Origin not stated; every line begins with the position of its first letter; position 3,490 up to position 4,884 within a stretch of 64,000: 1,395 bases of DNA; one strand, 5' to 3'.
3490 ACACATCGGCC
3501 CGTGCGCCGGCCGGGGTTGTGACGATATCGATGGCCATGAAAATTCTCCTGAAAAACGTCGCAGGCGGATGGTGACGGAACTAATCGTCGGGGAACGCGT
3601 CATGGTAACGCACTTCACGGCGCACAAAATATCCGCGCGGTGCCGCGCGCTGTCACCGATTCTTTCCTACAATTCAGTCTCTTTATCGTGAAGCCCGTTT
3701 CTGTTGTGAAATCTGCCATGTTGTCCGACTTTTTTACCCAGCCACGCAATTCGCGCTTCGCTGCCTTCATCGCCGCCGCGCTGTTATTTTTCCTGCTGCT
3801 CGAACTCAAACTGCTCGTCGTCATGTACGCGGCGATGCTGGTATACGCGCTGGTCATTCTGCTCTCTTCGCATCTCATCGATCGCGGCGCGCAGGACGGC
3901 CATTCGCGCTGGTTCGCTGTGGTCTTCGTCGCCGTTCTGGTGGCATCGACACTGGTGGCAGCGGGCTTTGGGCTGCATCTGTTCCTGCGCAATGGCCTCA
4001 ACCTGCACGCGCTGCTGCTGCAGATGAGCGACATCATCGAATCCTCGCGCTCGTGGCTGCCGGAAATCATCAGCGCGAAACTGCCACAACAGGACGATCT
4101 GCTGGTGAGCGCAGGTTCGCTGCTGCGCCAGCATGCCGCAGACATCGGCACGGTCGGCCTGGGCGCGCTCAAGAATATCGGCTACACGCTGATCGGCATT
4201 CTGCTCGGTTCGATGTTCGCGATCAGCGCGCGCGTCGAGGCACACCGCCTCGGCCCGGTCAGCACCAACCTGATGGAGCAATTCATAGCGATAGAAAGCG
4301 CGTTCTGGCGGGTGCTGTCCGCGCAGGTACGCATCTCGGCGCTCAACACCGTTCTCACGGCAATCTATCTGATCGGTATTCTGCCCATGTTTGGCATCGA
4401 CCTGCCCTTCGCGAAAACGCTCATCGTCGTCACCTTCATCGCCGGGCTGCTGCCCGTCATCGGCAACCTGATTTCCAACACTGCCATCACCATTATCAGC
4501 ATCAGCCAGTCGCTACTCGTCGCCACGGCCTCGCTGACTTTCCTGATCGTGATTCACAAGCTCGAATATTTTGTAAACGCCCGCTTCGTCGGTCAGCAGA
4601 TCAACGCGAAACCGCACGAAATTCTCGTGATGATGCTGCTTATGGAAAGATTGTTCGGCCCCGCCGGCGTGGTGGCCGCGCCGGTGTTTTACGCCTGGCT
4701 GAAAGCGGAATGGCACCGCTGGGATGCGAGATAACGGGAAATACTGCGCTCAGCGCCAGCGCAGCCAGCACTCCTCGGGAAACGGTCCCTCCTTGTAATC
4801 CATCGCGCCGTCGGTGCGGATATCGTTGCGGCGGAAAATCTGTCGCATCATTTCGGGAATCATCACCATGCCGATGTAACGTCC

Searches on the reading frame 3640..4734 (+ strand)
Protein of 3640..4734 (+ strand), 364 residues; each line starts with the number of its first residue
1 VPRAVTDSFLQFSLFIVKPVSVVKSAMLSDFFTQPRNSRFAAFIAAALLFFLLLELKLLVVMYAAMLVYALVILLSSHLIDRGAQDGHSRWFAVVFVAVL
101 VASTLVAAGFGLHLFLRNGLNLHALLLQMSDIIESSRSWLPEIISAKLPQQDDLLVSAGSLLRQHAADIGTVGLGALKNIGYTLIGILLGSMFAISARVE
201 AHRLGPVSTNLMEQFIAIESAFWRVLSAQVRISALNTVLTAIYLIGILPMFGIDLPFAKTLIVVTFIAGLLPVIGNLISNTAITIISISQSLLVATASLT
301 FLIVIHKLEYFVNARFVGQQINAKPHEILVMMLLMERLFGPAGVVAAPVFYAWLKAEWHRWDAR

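Call 3: search_protein_families(library=pfam, proteins=[window:3640-4734:+], max_evalue=0.01)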
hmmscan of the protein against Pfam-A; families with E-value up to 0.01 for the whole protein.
window:3640-4734:+ (364 aa): 1 family
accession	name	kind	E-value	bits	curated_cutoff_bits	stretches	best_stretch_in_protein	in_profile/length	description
PF01594.21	AI-2E_transport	-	7.4e-11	42.2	34.3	1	42-356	6-321/327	AI-2E family transporter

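Call 4: search_protein_families(library=ncbifam, proteins=[window:3640-4734:+], max_evalue=0.01)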
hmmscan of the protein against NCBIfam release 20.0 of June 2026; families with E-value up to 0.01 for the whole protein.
window:3640-4734:+ (364 aa): 0 families
